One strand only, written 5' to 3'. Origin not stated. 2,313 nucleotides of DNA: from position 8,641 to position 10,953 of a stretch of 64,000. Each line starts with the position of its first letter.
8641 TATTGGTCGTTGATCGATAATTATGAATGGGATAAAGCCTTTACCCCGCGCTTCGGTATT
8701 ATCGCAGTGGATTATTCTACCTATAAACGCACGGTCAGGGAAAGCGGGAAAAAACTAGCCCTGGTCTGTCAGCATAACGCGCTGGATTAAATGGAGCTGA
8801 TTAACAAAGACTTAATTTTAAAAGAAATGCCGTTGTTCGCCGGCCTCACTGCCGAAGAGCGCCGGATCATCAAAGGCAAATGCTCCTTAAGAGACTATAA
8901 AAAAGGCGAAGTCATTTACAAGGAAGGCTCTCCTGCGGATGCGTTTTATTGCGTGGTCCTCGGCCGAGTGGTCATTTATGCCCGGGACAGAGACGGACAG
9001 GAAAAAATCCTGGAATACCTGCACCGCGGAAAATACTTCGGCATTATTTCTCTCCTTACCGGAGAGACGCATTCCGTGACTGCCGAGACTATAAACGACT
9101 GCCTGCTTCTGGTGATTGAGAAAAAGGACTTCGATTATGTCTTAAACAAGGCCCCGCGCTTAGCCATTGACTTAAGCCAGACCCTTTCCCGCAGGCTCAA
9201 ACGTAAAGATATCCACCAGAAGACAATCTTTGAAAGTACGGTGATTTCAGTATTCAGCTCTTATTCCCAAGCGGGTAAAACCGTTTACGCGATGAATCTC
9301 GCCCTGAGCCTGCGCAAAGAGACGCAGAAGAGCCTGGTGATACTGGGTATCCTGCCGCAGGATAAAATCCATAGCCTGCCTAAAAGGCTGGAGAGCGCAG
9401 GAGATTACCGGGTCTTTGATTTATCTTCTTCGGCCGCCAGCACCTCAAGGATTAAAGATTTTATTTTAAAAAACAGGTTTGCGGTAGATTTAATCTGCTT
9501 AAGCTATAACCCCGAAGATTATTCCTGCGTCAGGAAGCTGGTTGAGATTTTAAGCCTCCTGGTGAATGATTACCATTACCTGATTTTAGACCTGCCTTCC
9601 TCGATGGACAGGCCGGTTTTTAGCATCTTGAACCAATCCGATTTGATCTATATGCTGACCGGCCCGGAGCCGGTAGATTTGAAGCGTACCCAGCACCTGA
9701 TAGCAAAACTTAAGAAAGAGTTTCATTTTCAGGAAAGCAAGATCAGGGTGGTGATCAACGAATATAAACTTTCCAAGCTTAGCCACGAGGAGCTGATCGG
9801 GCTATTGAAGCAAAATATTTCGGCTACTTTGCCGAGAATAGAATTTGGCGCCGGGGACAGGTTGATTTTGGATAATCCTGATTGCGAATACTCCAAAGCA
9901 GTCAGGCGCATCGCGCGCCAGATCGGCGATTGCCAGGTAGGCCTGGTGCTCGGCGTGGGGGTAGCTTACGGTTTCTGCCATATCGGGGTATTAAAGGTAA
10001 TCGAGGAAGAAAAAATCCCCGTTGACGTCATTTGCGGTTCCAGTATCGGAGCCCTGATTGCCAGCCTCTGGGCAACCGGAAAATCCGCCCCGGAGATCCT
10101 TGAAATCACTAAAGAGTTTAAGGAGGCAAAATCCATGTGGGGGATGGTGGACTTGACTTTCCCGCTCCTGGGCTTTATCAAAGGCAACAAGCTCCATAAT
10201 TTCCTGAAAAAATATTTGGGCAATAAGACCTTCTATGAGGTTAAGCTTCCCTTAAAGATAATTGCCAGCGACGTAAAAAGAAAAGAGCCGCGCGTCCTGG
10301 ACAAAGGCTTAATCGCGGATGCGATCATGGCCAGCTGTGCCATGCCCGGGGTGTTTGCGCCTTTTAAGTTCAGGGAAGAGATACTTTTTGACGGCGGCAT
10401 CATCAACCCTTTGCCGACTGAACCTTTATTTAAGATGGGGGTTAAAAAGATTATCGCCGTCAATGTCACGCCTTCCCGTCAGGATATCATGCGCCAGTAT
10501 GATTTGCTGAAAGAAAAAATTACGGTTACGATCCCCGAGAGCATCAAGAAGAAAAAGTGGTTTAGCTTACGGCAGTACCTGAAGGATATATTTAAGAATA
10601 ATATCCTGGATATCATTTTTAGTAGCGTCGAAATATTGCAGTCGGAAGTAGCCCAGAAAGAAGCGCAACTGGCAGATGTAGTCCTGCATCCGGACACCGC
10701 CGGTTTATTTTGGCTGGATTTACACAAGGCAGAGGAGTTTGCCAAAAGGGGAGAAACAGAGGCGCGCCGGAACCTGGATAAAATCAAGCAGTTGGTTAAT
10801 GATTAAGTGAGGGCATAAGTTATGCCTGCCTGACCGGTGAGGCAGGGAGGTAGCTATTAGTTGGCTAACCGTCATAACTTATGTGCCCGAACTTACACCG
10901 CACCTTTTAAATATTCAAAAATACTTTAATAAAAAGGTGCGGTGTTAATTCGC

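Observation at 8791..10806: Unusual three-domain lipase: cNMP-binding domain with degenerate phosphate-binding cassette + inactive-looking ParA/MinD domain + patatin phospholipase, co-transcribed with a GH1 glycosidase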

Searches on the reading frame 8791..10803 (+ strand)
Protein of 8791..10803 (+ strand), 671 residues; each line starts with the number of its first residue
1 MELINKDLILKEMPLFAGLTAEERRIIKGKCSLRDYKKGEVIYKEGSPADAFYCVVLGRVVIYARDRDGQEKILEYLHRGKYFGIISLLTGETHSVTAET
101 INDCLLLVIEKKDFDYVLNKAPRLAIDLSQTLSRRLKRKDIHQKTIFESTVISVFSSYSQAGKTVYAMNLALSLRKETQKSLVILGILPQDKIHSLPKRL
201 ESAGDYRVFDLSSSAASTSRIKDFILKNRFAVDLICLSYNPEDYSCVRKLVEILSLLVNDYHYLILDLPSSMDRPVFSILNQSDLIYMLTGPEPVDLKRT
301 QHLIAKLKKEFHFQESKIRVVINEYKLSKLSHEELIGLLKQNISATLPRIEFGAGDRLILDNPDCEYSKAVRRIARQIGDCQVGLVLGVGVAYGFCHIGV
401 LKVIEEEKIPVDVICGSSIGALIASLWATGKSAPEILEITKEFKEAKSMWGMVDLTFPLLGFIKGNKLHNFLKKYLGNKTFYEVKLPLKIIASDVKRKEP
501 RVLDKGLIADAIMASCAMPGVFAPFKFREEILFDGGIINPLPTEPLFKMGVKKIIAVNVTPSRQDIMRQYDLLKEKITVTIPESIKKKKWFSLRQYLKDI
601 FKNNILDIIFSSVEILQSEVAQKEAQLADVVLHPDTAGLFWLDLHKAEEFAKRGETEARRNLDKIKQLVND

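Call 4: search_protein_families(library=pfam, proteins=[window:8791-10803:+], max_evalue=1)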
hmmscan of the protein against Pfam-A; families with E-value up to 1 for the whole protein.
window:8791-10803:+ (671 aa): 4 families
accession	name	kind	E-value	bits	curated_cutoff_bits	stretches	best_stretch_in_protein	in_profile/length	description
PF01734.28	Patatin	-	9.1e-32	111.3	27.7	1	385-546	1-190/191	Patatin-like phospholipase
PF00027.35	cNMP_binding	-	1.9e-23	82.7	27.5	1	34-119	2-87/89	Cyclic nucleotide-binding domain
PF01656.29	CbiA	-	0.00015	22.1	25.4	1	152-339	1-99/125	CobQ/CobB/MinD/ParA nucleotide binding domain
PF13614.12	AAA_31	-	0.0061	17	27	1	151-309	3-166/177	AAA domain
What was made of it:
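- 8818..9210 (+): cNMP-binding-like domain with its C-helix (residues 10-140). Pfam E 1.9e-23 (call 4).
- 9934..10803 (+): Patatin domain plus its helical C-terminal extension (residues 382-671). The catalytic Ser418 lies in GSSIG and the catalytic Asp534 in FDGG. The oxyanion motif is GVGVAYG. Pfam E 9e-32 (call 4).
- On Patatin-like phospholipase (PF01734): 111.3 bits against a cut-off of 27.7, over residues 385-546 (call 4).
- On Cyclic-nucleotide-binding domain (PF00027): 82.7 bits against a cut-off of 27.5 (call 4).
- On MinD/ParA deviant-Walker-A ATPases: The single sequence stays below the Pfam cut-offs: CbiA 22.1 against 25.4, AAA_31 17 against 27 (call 4).
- Checked: Pfam gives sub-threshold CbiA and AAA_31 hits over 151-339 (call 4).
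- The cNMP-binding domain scores well (E 1.9e-23, call 4).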

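Call 5: search_protein_families(library=ncbifam, proteins=[window:8791-10803:+], max_evalue=1)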
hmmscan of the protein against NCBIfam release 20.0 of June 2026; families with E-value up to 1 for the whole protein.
window:8791-10803:+ (671 aa): 24 families
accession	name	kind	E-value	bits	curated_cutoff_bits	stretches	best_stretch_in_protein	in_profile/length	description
NF007623.0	PRK10279.1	equivalog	1.1e-32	113.5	272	1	381-670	4-298/301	patatin-like phospholipase RssA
NF008732.0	PRK11753.1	equivalog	1.2e-14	54.3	266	1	29-139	21-132/214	cAMP-activated global transcriptional regulator CRP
NF041163.2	encap_f2b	equivalog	1.1e-13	51.1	400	1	10-142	73-207/450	family 2B encapsulin nanocompartment shell protein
NF050806.1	TransRegFixKCaul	equivalog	1e-11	44.5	300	1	30-142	22-131/215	transcriptional regulator FixK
NF043045.1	T4SS_VpdC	equivalog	2.7e-11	42.2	1000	2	387-446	310-369/880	Dot/Icm T4SS effector VpdC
NF007707.0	PRK10402.1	subfamily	8.4e-09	35.4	180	1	29-138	29-138/226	transcriptional regulator YeiL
NF010499.0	PRK13918.1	equivalog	7e-08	32.2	274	1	35-137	16-114/205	CRP/FNR family transcriptional regulator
TIGR01969.1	minD_arch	subfamily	1.7e-07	30.7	201.75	1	151-379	2-231/251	cell division ATPase MinD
NF053870.1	DS2_1_antiphage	equivalog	3.8e-07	29.7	400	1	385-503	3-118/299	anti-phage phospholipase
NF041079.1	CBASS_lipase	equivalog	4e-07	29.6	200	1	411-543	35-181/317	CBASS cGAMP-activated phospholipase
NF006901.0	PRK09392.1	equivalog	2e-06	27.3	211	1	10-137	9-135/236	transcriptional activator FtrB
TIGR03896.1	cyc_nuc_ocin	subfamily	4.7e-06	26.2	161.05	1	34-136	164-266/317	bacteriocin-type transport-associated protein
NF041546.1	ParA_partition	equivalog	6e-06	26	180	1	256-331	72-148/203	ParA family partition ATPase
TIGR01968.1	minD_bact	equivalog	2.5e-05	23.8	212.9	1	151-338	3-186/261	septum site-determining protein MinD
NF058543.1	ActPatMycb56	equivalog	8.8e-05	21.5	460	1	13-136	1-122/317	acetyltransferase Pat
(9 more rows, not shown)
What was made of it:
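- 9934..10803 (+): The NCBIfam RssA model spans residues 381-670 (call 5).
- On RssA (NCBIfam NF007623 equivalog), the source of the 'NTE family protein' label: 113.5 bits against a cut-off of 272 (call 5).
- Checked: NCBIfam minD_arch aligns residues 151-379 to positions 2-231 of its 251-position model (E 1.7e-7, call 5).
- NCBIfam CBASS_lipase gives E 4e-7 (call 5).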

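Call 6: find_homologous_proteins(query=window:8791-10803:+, max_evalue=0.00001)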
Query window:8791-10803:+ (671 aa): 1041 proteins with E <= 0.00001 among 8000 candidates; the best 120 are listed.
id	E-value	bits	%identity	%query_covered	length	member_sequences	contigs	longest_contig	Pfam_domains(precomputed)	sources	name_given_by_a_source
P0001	0.0e+0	1488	100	100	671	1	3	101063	PF00027.36,PF01734.28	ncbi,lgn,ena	-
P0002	0.0e+0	1244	82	100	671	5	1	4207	PF00027.36,PF01734.28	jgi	jgi:NTE family protein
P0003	0.0e+0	1132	74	100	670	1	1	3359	PF13614.13,PF00027.36,PF01734.28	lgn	-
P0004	0.0e+0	1121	72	100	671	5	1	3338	PF00027.36,PF01734.28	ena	-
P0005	0.0e+0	1119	74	100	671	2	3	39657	PF00027.36,PF01734.28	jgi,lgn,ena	-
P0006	0.0e+0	1118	73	100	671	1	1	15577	PF01656.30,PF00027.36,PF01734.28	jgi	-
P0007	0.0e+0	1116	72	100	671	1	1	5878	PF01656.30,PF13614.13,PF00027.36,PF01734.28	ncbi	-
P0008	0.0e+0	1113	74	100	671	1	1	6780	PF01656.30,PF00027.36,PF01734.28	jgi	jgi:NTE family protein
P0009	0.0e+0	1112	72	100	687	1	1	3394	PF00027.36,PF01734.28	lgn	-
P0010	0.0e+0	1107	72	100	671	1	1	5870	PF01656.30,PF13614.13,PF00027.36,PF01734.28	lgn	-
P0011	0.0e+0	1105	71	100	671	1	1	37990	PF00027.36,PF01734.28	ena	-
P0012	0.0e+0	1103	71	100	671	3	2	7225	PF00027.36,PF01734.28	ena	-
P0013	0.0e+0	1103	72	100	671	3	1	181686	PF01656.30,PF00027.36,PF01734.28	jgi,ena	-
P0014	0.0e+0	1102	72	100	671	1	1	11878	PF00027.36,PF01734.28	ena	-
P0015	0.0e+0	1102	72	100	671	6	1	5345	PF01656.30,PF00027.36,PF01734.28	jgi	jgi:NTE family protein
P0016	0.0e+0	1099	71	100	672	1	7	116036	PF00027.36,PF01734.28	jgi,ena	jgi:NTE family protein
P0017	0.0e+0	1098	73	100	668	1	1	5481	PF13614.13,PF00027.36,PF01734.28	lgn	-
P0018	0.0e+0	1097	73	100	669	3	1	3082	PF00027.36,PF01734.28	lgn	-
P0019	0.0e+0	1096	71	100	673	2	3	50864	PF00027.36,PF01734.28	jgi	jgi:NTE family protein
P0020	0.0e+0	1096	73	100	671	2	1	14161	PF00027.36,PF01734.28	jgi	jgi:NTE family protein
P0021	0.0e+0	1094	72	100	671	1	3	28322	PF01656.30,PF00027.36,PF01734.28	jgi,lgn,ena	jgi:NTE family protein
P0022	0.0e+0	1094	70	100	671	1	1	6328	PF13614.13,PF00027.36,PF01734.28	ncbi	-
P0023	0.0e+0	1093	71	100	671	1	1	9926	PF01656.30,PF00027.36,PF01734.28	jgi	jgi:NTE family protein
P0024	0.0e+0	1092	72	100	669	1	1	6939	PF00027.36,PF01734.28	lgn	-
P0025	0.0e+0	1090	73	100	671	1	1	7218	PF01656.30,PF00027.36,PF01734.28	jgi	-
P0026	0.0e+0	1088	72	99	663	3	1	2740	PF00027.36,PF01734.28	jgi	jgi:NTE family protein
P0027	0.0e+0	1087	71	100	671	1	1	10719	PF00027.36,PF01734.28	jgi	jgi:NTE family protein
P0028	0.0e+0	1087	71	100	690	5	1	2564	PF01656.30,PF00027.36,PF01734.28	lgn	-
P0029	0.0e+0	1083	69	100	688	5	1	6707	PF13614.13,PF00027.36,PF01734.28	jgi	jgi:NTE family protein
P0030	0.0e+0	1081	72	100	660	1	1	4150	PF01656.30,PF00027.36,PF01734.28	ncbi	-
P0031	0.0e+0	1080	69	100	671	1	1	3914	PF13614.13,PF00027.36,PF01734.28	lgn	-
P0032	0.0e+0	1080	72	100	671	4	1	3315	PF00027.36,PF01734.28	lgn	-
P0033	0.0e+0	1080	72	100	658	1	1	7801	PF01656.30,PF00027.36,PF01734.28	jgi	-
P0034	0.0e+0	1079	70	100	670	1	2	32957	PF01656.30,PF00027.36,PF01734.28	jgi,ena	-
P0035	0.0e+0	1079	69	100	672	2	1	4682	PF00027.36,PF01734.28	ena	-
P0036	0.0e+0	1078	72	100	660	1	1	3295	PF01656.30,PF00027.36,PF01734.28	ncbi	-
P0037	0.0e+0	1077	70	100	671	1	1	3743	PF00027.36,PF01734.28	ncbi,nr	ncbi:MAG: patatin-like phospholipase family protein [Candidatus Omnitrophica bacterium]|nr:patatin-l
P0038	0.0e+0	1077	72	100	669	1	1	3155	PF01656.30,PF00027.36,PF01734.28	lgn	-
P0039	0.0e+0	1077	69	100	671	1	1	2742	PF00027.36,PF01734.28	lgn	-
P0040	0.0e+0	1076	71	100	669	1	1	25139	PF00027.36,PF01734.28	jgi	jgi:NTE family protein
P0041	0.0e+0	1076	69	100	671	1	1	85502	PF01656.30,PF00027.36,PF01734.28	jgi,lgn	jgi:NTE family protein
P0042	0.0e+0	1076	71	100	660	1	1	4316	PF01656.30,PF00027.36,PF01734.28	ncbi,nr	ncbi:MAG: patatin-like phospholipase family protein [Candidatus Omnitrophota bacterium]|nr:patatin-l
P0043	0.0e+0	1076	72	100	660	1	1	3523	PF01656.30,PF00027.36,PF01734.28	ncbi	-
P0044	0.0e+0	1075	70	100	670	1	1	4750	PF01656.30,PF00027.36,PF01734.28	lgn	-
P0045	0.0e+0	1074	71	100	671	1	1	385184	PF00027.36,PF01734.28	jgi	-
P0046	0.0e+0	1074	71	100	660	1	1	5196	PF01656.30,PF00027.36,PF01734.28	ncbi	-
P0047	0.0e+0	1073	70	100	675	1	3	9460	PF01656.30,PF00027.36,PF01734.28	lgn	-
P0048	0.0e+0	1072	70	100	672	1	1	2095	PF01656.30,PF13614.13,PF00027.36,PF01734.28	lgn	-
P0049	0.0e+0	1072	70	100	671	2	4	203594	PF01656.30,PF00027.36,PF01734.28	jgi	-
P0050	0.0e+0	1072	70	100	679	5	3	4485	PF00027.36,PF01734.28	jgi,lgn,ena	jgi:NTE family protein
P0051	0.0e+0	1072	71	100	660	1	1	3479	PF01656.30,PF00027.36,PF01734.28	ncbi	-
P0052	0.0e+0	1071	70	100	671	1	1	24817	PF00027.36,PF01734.28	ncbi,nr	ncbi:MAG: patatin-like phospholipase family protein [Candidatus Omnitrophica bacterium]|nr:patatin-l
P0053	0.0e+0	1071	71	100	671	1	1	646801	PF01656.30,PF00027.36,PF01734.28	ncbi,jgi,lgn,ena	ncbi:MAG: patatin-like phospholipase family protein [Candidatus Omnitrophota bacterium]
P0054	0.0e+0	1070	70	100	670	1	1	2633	PF00027.36,PF01734.28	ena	-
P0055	0.0e+0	1070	69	100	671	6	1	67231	PF00027.36,PF01734.28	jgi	jgi:NTE family protein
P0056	0.0e+0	1069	70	100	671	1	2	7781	PF01656.30,PF00027.36,PF01734.28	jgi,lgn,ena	jgi:NTE family protein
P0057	0.0e+0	1068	69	100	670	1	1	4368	PF00027.36,PF01734.28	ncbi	-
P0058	0.0e+0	1068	69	100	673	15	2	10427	PF00027.36,PF01734.28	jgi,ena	-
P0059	0.0e+0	1068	70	100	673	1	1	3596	PF01656.30,PF00027.36,PF01734.28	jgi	-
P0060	0.0e+0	1068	69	100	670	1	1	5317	PF00027.36,PF01734.28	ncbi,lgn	-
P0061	0.0e+0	1067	70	100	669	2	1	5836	PF00027.36,PF01734.28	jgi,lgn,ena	-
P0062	0.0e+0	1067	70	100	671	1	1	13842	PF01656.30,PF00027.36,PF01734.28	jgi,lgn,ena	-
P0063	0.0e+0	1067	70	100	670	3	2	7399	PF01656.30,PF00027.36,PF01734.28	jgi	jgi:NTE family protein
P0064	0.0e+0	1066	71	100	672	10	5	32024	PF00027.36,PF01734.28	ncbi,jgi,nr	ncbi:MAG: patatin-like phospholipase family protein [Candidatus Omnitrophica bacterium]|jgi:NTE fami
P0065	0.0e+0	1066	71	100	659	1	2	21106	PF01656.30,PF00027.36,PF01734.28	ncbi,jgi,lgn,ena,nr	ncbi:MAG: hypothetical protein COX40_00230 [Candidatus Omnitrophica bacterium CG23_combo_of_CG06-09_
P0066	0.0e+0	1066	70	100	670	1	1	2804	PF01656.30,PF00027.36,PF01734.28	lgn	-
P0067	0.0e+0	1065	69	100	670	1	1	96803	PF01656.30,PF00027.36,PF01734.28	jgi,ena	-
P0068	0.0e+0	1064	71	100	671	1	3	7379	PF01656.30,PF00027.36,PF01734.28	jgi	jgi:NTE family protein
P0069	0.0e+0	1064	70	100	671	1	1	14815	PF00027.36,PF01734.28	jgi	jgi:NTE family protein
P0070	0.0e+0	1064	68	100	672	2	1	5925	PF01656.30,PF00027.36,PF01734.28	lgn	-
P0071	0.0e+0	1064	71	100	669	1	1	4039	PF00027.36,PF01734.28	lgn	-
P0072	0.0e+0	1063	69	100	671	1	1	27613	PF01656.30,PF00027.36,PF01734.28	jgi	-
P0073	0.0e+0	1063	69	100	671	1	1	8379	PF01656.30,PF00027.36,PF01734.28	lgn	-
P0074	0.0e+0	1063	71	100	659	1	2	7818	PF01656.30,PF00027.36,PF01734.28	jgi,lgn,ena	-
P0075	0.0e+0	1063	71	100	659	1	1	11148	PF01656.30,PF00027.36,PF01734.28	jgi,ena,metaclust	metaclust:\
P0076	0.0e+0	1062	70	100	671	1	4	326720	PF01656.30,PF00027.36,PF01734.28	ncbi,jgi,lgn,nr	ncbi:MAG: cyclic nucleotide-binding domain-containing protein [Candidatus Omnitrophica bacterium]|nr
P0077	0.0e+0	1062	68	100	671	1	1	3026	PF00027.36,PF01734.28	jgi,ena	-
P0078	0.0e+0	1062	68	100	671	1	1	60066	PF00027.36,PF01734.28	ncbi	ncbi:MAG: patatin-like phospholipase family protein [Candidatus Omnitrophota bacterium]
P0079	0.0e+0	1062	71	100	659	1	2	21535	PF01656.30,PF00027.36,PF01734.28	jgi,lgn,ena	-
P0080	0.0e+0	1062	71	100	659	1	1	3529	PF01656.30,PF00027.36,PF01734.28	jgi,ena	-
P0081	0.0e+0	1061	70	98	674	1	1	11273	PF01656.30,PF00027.36,PF01734.28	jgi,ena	-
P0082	0.0e+0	1061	69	100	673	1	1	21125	PF00027.36,PF01734.28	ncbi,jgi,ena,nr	ncbi:MAG: patatin-like phospholipase family protein [Candidatus Omnitrophica bacterium]|nr:patatin-l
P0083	0.0e+0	1061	69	100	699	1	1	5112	PF00027.36,PF01734.28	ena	-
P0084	0.0e+0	1060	71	100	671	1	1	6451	PF01656.30,PF00027.36,PF01734.28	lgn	-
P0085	0.0e+0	1059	68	100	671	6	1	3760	PF00027.36,PF01734.28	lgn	-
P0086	0.0e+0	1059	68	100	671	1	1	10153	PF13614.13,PF00027.36,PF01734.28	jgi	jgi:NTE family protein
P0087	0.0e+0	1058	69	100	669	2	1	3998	PF00027.36,PF01734.28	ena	-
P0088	0.0e+0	1058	69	100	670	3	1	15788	PF01656.30,PF13614.13,PF00027.36,PF01734.28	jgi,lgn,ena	-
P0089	0.0e+0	1058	69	100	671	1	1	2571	PF00027.36,PF01734.28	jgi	jgi:NTE family protein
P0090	0.0e+0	1058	68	100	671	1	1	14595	PF00027.36,PF01734.28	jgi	jgi:NTE family protein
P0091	0.0e+0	1058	70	100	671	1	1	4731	PF00027.36,PF01734.28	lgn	-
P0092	0.0e+0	1057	70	100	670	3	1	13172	PF00027.36,PF01734.28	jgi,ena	-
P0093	0.0e+0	1057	69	98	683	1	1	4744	PF00027.36,PF01734.28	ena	-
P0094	0.0e+0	1056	71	99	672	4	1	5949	PF00027.36,PF01734.28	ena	-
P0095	0.0e+0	1056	70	100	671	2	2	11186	PF00027.36,PF01734.28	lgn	-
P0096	0.0e+0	1056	70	100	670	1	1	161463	PF00027.36,PF01734.28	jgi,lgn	jgi:NTE family protein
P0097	0.0e+0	1056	69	100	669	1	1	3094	PF00027.36,PF01734.28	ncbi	-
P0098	0.0e+0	1055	68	100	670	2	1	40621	PF01656.30,PF13614.13,PF00027.36,PF01734.28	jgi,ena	-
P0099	0.0e+0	1055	68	99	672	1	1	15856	PF00027.36,PF01734.28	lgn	-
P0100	0.0e+0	1055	68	100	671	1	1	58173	PF00027.36,PF01734.28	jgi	jgi:NTE family protein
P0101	0.0e+0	1055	69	100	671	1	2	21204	PF00027.36,PF01734.28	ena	-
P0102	0.0e+0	1055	69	100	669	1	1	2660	PF01656.30,PF00027.36,PF01734.28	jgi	-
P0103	0.0e+0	1055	69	100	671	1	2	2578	PF00027.36,PF01734.28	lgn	-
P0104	0.0e+0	1055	69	100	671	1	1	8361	PF00027.36,PF01734.28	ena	-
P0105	0.0e+0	1055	69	100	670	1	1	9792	PF00027.36,PF01734.28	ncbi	ncbi:MAG: patatin-like phospholipase family protein [Candidatus Omnitrophota bacterium]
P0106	0.0e+0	1054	69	100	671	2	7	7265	PF00027.36,PF01734.28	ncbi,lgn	-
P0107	0.0e+0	1054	69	100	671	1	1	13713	PF00027.36,PF01734.28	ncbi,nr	ncbi:MAG: patatin-like phospholipase family protein [Candidatus Omnitrophica bacterium]|nr:patatin-l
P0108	0.0e+0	1054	68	100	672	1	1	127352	PF00027.36,PF01734.28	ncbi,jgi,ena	ncbi:MAG: patatin-like phospholipase family protein [Candidatus Omnitrophota bacterium]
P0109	0.0e+0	1054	70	99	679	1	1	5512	PF00027.36,PF01734.28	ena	-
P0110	0.0e+0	1053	69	100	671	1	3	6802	PF00027.36,PF01734.28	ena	-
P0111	0.0e+0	1053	71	98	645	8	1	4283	PF01656.30,PF00027.36,PF01734.28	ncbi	-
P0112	0.0e+0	1052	70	100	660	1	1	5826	PF00027.36,PF01734.28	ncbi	-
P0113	0.0e+0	1052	69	100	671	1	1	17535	PF00027.36,PF01734.28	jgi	jgi:NTE family protein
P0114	0.0e+0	1052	69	100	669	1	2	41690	PF13614.13,PF00027.36,PF01734.28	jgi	jgi:NTE family protein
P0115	0.0e+0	1052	70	100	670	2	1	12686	PF00027.36,PF01734.28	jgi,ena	-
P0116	0.0e+0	1052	69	100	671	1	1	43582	PF00027.36,PF01734.28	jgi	jgi:NTE family protein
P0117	0.0e+0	1052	69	100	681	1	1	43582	PF00027.36,PF01734.28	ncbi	-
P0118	0.0e+0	1052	70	100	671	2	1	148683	PF00027.36,PF01734.28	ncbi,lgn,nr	ncbi:MAG: patatin-like phospholipase family protein [Candidatus Omnitrophica bacterium]|nr:patatin-l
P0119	0.0e+0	1051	70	100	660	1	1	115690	PF01656.30,PF00027.36,PF01734.28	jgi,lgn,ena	-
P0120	0.0e+0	1051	70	100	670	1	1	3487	PF13614.13,PF00027.36,PF01734.28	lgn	-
